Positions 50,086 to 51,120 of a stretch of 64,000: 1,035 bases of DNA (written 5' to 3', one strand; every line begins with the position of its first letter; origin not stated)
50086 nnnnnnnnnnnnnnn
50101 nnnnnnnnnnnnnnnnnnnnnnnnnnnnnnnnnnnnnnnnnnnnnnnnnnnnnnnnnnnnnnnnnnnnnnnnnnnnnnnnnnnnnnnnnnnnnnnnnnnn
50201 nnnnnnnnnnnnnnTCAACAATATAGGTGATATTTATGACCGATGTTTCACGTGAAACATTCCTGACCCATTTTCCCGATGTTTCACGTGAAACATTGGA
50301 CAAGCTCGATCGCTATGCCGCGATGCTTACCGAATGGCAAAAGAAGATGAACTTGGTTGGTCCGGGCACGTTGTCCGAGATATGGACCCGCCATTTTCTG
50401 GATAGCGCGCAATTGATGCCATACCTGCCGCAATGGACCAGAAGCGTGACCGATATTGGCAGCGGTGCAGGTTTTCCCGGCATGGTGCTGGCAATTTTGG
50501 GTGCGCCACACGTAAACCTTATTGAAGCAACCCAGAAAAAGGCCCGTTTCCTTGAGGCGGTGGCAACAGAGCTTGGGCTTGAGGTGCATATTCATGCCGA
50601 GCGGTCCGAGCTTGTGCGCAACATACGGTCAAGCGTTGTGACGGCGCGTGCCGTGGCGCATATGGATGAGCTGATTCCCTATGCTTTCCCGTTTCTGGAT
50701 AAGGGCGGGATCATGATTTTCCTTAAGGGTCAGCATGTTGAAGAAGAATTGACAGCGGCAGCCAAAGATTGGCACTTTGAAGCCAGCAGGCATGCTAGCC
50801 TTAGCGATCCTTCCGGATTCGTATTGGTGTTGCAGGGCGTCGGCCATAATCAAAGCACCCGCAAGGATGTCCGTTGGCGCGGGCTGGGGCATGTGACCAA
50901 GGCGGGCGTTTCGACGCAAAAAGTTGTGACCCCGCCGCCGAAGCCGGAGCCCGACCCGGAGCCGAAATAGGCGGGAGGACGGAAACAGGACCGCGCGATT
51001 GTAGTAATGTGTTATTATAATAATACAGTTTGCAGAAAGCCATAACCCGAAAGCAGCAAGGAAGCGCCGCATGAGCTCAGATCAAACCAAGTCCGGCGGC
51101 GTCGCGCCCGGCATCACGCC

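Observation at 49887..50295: Three perfect parS sites embedded in mnmG and rsmG coding sequence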

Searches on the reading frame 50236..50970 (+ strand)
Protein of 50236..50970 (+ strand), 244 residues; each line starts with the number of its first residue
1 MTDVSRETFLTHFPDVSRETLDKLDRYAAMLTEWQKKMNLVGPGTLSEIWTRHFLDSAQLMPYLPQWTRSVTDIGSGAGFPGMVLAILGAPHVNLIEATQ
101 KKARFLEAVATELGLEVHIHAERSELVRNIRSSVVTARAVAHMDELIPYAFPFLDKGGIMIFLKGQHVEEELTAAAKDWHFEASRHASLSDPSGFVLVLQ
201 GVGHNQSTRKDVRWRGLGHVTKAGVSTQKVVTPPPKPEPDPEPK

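Call 12: search_protein_families(library=ncbifam, proteins=[window:50236-50970:+])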
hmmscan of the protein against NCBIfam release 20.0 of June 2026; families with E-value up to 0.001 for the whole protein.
window:50236-50970:+ (244 aa): 1 family
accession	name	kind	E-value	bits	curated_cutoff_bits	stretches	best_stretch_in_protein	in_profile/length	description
TIGR00138.1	rsmG_gidB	equivalog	2.7e-39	134.7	99.5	1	25-183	2-166/183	16S rRNA (guanine(527)-N(7))-methyltransferase RsmG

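Call 13: search_protein_families(library=pfam, proteins=[window:50236-50970:+])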
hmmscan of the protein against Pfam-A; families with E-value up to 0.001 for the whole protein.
window:50236-50970:+ (244 aa): 1 family
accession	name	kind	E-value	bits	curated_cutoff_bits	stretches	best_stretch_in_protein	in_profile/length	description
PF02527.21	GidB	-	1.1e-44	152.5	27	1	22-188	3-172/184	rRNA small subunit methyltransferase G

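Call 14: find_homologous_proteins(query=window:50236-50970:+)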
Query window:50236-50970:+ (244 aa): 7909 proteins with E <= 0.001 among 8000 candidates; the best 120 are listed.
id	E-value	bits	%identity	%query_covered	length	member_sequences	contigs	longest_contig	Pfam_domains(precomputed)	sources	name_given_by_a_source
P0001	7.6e-161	551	100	100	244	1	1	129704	PF02527.22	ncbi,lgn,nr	ncbi:MAG: 16S rRNA (guanine(527)-N(7))-methyltransferase RsmG [Alphaproteobacteria bacterium]|nr:16S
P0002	6.0e-78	280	63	84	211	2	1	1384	PF02527.22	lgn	-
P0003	5.4e-62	227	58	78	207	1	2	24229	PF02527.22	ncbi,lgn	-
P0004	4.0e-61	225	53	83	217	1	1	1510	PF02527.22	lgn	-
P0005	1.1e-60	223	52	84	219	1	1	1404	PF02527.22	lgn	-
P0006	1.7e-59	219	57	77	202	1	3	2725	PF02527.22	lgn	-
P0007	3.9e-59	218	52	88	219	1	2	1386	PF02527.22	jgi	jgi:16S rRNA (guanine527-N7)-methyltransferase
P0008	1.4e-58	216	50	83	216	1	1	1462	PF02527.22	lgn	-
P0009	1.3e-57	213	51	80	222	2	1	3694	PF02527.22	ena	-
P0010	1.4e-57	213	51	83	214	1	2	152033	PF02527.22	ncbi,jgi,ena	jgi:16S rRNA (guanine527-N7)-methyltransferase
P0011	2.3e-57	212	50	87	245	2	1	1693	PF02527.22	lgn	-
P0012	4.9e-57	211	50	87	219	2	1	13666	PF02527.22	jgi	-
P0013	6.4e-57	211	53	79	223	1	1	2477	PF02527.22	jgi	-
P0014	7.8e-57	210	53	77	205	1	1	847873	PF02527.22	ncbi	-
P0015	8.1e-57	210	55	77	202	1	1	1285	PF02527.22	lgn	-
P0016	9.3e-57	210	50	84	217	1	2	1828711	PF02527.22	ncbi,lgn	ncbi:MAG: 16S rRNA (guanine(527)-N(7))-methyltransferase RsmG [Alphaproteobacteria bacterium]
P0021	4.4e-56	208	48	87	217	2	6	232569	PF02527.22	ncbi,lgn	-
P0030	1.1e-55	207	51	86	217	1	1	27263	PF02527.22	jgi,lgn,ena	-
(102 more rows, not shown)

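Call 17: find_encoding_contigs(protein=P0002, flank=10000, max_places=4)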
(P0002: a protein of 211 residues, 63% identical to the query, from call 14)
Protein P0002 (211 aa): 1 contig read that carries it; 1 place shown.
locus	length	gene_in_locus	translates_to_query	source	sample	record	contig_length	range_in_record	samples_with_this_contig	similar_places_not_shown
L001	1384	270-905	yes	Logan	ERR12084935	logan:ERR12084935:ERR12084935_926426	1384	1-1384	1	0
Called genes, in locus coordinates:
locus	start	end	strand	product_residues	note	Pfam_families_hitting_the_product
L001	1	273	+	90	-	?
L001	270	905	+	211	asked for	PF02527:GidB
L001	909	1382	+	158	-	?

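Call 18: find_encoding_contigs(protein=P0003, flank=10000, max_places=3)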
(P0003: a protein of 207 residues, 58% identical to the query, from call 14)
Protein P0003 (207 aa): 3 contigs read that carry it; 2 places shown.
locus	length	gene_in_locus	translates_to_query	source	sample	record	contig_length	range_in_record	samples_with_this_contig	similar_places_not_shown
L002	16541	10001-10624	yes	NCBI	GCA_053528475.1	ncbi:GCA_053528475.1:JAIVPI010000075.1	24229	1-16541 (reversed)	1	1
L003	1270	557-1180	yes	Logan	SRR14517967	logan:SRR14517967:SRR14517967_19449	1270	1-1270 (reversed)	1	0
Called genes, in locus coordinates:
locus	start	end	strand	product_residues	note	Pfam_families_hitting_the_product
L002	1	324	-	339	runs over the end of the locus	PF01208:URO-D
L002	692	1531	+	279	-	PF03618:Kinase-PPPase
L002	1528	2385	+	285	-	PF08501:Shikimate_dh_N, PF01488:Shikimate_DH, PF18317:SDH_C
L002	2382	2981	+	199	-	PF01121:CoaE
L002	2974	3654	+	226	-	PF00929:RNase_T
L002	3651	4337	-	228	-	PF01738:DLH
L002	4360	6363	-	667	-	-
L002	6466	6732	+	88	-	PF20099:DUF6489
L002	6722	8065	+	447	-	PF10396:TrmE_N, PF12631:MnmE_helical, PF00350:Dynamin_N (faint), PF01926:MMR_HSR1, PF02421:FeoB_N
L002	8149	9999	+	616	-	PF01134:GIDA, PF12831:FAD_oxidored (faint), PF21680:GIDA_C_1st, PF13932:SAM_GIDA_C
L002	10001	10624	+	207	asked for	PF02527:GidB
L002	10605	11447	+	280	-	PF06564:CBP_BcsQ, PF10609:ParA, PF13614:AAA_31, PF00142:Fer4_NifH, PF01656:CbiA, PF02374:ArsA_ATPase (weak), PF09140:MipZ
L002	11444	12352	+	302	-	PF02195:ParB_N, PF17762:HTH_ParB, PF23552:ParB_C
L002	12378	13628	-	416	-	PF13657:Couple_hipA, PF07804:HipA_C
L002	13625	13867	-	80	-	PF13560:HTH_31 (weak), PF01381:HTH_3 (weak)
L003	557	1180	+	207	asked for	PF02527:GidB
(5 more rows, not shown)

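Call 27: find_related_loci(query=A1, collection=genome_contigs, flank=10000)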
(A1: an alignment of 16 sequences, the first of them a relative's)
Query A1 (244 aa) in genome_contigs; peptide patterns used: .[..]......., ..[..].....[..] (x = any residue, [..] = any of these).
600 stretches matched a pattern (row limit reached: there are more); 594 encode a relative of the query (tblastn E <= 1e-3); the best 80 are kept; 80 distinct loci.
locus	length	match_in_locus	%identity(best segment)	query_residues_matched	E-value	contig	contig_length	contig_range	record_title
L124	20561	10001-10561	53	16-202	8e-60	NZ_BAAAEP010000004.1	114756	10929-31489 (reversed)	Caenispirillum bisanense strain JCM 14346 sequence004, whole genome shotgun sequence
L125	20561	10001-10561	50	16-202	6e-57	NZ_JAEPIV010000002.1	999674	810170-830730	Azospirillum aestuarii strain YIM DDC1 Scaffold2, whole genome shotgun sequence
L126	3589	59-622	47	15-202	3e-56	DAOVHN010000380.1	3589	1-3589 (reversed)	MAG TPA_asm: Pseudomonadota bacterium isolate CSMAG_1342 CSMAG_1342_k141_2783983_length_3589_cov_12.2001, whole genome s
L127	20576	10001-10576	51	16-207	1e-55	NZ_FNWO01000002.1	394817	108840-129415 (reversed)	Magnetospirillum fulvum strain DSM 13234, whole genome shotgun sequence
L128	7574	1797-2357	51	15-199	1e-55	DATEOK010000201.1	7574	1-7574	MAG TPA_asm: Dongiaceae bacterium isolate SMAG_U8993 k141_2769063, whole genome shotgun sequence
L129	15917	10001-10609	49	4-207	2e-55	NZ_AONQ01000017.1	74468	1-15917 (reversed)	Paramagnetospirillum caucaseum strain SO-1 contig00017, whole genome shotgun sequence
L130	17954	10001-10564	52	15-202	1e-55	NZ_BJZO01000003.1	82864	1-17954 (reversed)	Pararhodospirillum oryzae strain NBRC 107573 sequence003, whole genome shotgun sequence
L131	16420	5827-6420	52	20-215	1e-55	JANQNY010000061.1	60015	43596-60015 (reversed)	MAG: Geminicoccaceae bacterium isolate IP29b_bin.113 k99_3367182, whole genome shotgun sequence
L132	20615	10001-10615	46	16-212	2e-54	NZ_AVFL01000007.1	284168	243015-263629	Skermanella stibiiresistens SB22 contig8, whole genome shotgun sequence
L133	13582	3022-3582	47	16-202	3e-54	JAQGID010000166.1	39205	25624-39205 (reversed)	MAG: Rhodospirillales bacterium isolate RYN_450 scaffold_691285, whole genome shotgun sequence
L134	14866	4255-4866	51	6-206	1e-53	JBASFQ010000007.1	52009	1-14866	MAG: Alphaproteobacteria bacterium isolate MFD03500_ilm_asm_bin1 k127_43182, whole genome shotgun sequence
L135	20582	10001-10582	48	16-209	1e-53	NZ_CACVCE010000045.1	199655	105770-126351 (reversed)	Magnetospirillum sp. LM-5, whole genome shotgun sequence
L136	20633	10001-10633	49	7-216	5e-52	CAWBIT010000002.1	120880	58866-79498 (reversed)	MAG: uncultured Alphaproteobacteria bacterium isolate MFD03346.bin.1.85 genome assembly, contig: contig_10951, whole gen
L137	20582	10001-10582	47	16-209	5e-52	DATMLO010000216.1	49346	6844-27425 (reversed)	MAG TPA_asm: Stellaceae bacterium isolate SMAG_U12799 k141_373621, whole genome shotgun sequence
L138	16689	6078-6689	48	2-202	4e-52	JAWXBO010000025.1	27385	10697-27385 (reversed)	MAG: Alphaproteobacteria bacterium isolate MP6IB1.66 k99_117200, whole genome shotgun sequence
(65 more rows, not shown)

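Call 44: find_encoding_contigs(protein=P0001, flank=10000, max_places=3)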
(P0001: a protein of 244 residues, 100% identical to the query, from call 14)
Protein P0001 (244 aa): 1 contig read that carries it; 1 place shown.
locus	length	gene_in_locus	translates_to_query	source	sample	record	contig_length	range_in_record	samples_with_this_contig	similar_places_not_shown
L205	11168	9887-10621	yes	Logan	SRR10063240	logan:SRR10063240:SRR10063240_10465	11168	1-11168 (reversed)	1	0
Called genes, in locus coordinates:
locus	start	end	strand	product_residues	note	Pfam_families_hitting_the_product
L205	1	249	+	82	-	?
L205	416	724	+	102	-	-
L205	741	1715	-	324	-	PF08240:ADH_N, PF00107:ADH_zinc_N, PF13602:ADH_zinc_N_2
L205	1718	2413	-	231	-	PF01738:DLH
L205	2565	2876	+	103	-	PF20099:DUF6489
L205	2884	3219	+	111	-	-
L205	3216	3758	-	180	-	-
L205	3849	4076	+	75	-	-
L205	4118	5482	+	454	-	PF10396:TrmE_N, PF12631:MnmE_helical, PF01926:MMR_HSR1, PF02421:FeoB_N, PF00350:Dynamin_N (faint)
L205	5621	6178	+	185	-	-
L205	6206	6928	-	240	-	PF01925:TauE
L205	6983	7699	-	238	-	-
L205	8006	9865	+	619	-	PF01134:GIDA, PF12831:FAD_oxidored, PF21680:GIDA_C_1st, PF13932:SAM_GIDA_C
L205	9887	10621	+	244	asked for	PF02527:GidB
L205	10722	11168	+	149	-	?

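Call 59: find_encoding_contigs(protein=P0010, flank=4000, max_places=1)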
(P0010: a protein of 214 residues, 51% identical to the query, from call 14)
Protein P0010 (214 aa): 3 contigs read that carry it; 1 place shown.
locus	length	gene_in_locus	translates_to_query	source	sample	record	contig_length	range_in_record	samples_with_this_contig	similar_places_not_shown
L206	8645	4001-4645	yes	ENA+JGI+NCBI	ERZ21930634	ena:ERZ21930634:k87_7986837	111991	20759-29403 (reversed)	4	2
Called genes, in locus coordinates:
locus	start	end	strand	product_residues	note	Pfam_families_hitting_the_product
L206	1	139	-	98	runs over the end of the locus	-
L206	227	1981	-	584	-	PF14849:YidC_periplas, PF02096:60KD_IMP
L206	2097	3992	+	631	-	PF01134:GIDA, PF12831:FAD_oxidored (weak), PF21680:GIDA_C_1st, PF13932:SAM_GIDA_C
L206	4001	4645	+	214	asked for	PF02527:GidB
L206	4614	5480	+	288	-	PF10609:ParA, PF00142:Fer4_NifH, PF00448:SRP54 (faint), PF01656:CbiA, PF02374:ArsA_ATPase (weak), PF06564:CBP_BcsQ, PF09140:MipZ, PF13614:AAA_31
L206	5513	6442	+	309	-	PF02195:ParB_N, PF17762:HTH_ParB, PF23552:ParB_C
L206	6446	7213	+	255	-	PF06314:ADC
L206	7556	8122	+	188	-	-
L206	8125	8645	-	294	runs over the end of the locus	PF01218:Coprogen_oxidas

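Call 60: find_encoding_contigs(protein=P0016, flank=4000, max_places=1)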
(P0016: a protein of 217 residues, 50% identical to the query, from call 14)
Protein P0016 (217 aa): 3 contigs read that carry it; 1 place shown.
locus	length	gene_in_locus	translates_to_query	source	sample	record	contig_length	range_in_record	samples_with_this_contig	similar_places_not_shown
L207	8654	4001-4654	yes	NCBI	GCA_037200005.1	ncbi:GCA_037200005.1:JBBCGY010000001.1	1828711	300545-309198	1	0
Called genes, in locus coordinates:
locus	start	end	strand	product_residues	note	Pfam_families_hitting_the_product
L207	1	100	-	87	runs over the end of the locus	PF05016:ParE_toxin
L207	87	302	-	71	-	PF05509:TraY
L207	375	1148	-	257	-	PF18821:LPD7 (weak)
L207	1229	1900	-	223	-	-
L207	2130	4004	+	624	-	PF01134:GIDA, PF12831:FAD_oxidored (weak), PF21680:GIDA_C_1st, PF13932:SAM_GIDA_C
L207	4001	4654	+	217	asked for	PF02527:GidB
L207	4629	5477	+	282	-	PF00142:Fer4_NifH (weak), PF01656:CbiA, PF02374:ArsA_ATPase (weak), PF06564:CBP_BcsQ, PF09140:MipZ, PF10609:ParA, PF13614:AAA_31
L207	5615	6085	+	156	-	PF04480:DUF559, PF18741:MTES_1575 (weak)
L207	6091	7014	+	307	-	PF02195:ParB_N, PF17762:HTH_ParB, PF23552:ParB_C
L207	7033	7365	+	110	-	-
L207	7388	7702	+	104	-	-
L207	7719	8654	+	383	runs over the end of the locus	PF04055:Radical_SAM, PF06969:HemN_C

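Call 61: find_encoding_contigs(protein=P0030, flank=4000, max_places=1)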
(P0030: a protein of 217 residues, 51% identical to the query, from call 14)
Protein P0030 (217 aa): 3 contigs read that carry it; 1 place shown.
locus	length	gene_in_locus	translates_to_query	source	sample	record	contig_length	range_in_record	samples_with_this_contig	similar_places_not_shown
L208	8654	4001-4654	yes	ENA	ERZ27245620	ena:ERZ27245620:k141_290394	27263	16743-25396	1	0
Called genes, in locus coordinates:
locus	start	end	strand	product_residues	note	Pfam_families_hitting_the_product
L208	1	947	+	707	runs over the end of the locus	-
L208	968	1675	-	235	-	-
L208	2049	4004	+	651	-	PF01134:GIDA, PF12831:FAD_oxidored (weak), PF21680:GIDA_C_1st, PF13932:SAM_GIDA_C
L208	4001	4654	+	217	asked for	PF02527:GidB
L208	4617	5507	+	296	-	PF00142:Fer4_NifH, PF01656:CbiA, PF02374:ArsA_ATPase (weak), PF06564:CBP_BcsQ, PF09140:MipZ (weak), PF10609:ParA, PF13614:AAA_31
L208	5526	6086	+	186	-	-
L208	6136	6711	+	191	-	-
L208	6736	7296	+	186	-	-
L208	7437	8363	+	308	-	PF02195:ParB_N, PF17762:HTH_ParB, PF23552:ParB_C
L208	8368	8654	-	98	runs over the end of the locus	-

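Call 62: find_encoding_contigs(protein=P0021, flank=4000, max_places=1)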
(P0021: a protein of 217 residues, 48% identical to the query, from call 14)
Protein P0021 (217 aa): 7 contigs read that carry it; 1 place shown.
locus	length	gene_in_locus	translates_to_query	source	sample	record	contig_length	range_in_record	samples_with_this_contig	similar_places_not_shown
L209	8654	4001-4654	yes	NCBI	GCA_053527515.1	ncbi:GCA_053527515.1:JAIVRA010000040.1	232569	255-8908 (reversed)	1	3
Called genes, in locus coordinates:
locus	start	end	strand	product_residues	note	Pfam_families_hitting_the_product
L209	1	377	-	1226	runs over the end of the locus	PF03797:Autotransporter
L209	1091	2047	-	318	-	PF07885:Ion_trans_2 (faint), PF17655:IRK_C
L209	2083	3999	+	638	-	PF01134:GIDA, PF03486:HI0933_like (faint), PF07992:Pyr_redox_2 (weak), PF12831:FAD_oxidored (weak), PF21680:GIDA_C_1st, PF13932:SAM_GIDA_C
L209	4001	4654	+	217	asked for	PF02527:GidB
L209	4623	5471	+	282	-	PF00142:Fer4_NifH, PF01656:CbiA, PF02374:ArsA_ATPase (weak), PF06564:CBP_BcsQ, PF09140:MipZ, PF10609:ParA, PF13614:AAA_31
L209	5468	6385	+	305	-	PF02195:ParB_N, PF17762:HTH_ParB, PF23552:ParB_C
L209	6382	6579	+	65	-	-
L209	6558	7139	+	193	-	PF00383:dCMP_cyt_deam_1, PF14437:MafB19-deam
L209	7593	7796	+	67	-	-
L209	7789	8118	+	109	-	-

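Call 66: search_solved_structures(query=window:50236-50967:+, show_alignments=4)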
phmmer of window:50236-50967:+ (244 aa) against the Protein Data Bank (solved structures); distinct sequences matched with E-value up to 0.001: 4.
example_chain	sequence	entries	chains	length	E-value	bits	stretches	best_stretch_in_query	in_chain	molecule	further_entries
1xdz_A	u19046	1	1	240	2.3e-21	79.5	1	17-177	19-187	Methyltransferase gidB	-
3g88_A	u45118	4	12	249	1.9e-18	70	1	21-173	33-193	Ribosomal RNA small subunit methyltransferase G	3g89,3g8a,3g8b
7cfe_A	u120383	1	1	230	3.1e-18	69.3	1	25-172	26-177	Ribosomal RNA small subunit methyltransferase G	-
1jsx_A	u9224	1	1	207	5.8e-16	61.9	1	22-183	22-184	Glucose-inhibited division protein B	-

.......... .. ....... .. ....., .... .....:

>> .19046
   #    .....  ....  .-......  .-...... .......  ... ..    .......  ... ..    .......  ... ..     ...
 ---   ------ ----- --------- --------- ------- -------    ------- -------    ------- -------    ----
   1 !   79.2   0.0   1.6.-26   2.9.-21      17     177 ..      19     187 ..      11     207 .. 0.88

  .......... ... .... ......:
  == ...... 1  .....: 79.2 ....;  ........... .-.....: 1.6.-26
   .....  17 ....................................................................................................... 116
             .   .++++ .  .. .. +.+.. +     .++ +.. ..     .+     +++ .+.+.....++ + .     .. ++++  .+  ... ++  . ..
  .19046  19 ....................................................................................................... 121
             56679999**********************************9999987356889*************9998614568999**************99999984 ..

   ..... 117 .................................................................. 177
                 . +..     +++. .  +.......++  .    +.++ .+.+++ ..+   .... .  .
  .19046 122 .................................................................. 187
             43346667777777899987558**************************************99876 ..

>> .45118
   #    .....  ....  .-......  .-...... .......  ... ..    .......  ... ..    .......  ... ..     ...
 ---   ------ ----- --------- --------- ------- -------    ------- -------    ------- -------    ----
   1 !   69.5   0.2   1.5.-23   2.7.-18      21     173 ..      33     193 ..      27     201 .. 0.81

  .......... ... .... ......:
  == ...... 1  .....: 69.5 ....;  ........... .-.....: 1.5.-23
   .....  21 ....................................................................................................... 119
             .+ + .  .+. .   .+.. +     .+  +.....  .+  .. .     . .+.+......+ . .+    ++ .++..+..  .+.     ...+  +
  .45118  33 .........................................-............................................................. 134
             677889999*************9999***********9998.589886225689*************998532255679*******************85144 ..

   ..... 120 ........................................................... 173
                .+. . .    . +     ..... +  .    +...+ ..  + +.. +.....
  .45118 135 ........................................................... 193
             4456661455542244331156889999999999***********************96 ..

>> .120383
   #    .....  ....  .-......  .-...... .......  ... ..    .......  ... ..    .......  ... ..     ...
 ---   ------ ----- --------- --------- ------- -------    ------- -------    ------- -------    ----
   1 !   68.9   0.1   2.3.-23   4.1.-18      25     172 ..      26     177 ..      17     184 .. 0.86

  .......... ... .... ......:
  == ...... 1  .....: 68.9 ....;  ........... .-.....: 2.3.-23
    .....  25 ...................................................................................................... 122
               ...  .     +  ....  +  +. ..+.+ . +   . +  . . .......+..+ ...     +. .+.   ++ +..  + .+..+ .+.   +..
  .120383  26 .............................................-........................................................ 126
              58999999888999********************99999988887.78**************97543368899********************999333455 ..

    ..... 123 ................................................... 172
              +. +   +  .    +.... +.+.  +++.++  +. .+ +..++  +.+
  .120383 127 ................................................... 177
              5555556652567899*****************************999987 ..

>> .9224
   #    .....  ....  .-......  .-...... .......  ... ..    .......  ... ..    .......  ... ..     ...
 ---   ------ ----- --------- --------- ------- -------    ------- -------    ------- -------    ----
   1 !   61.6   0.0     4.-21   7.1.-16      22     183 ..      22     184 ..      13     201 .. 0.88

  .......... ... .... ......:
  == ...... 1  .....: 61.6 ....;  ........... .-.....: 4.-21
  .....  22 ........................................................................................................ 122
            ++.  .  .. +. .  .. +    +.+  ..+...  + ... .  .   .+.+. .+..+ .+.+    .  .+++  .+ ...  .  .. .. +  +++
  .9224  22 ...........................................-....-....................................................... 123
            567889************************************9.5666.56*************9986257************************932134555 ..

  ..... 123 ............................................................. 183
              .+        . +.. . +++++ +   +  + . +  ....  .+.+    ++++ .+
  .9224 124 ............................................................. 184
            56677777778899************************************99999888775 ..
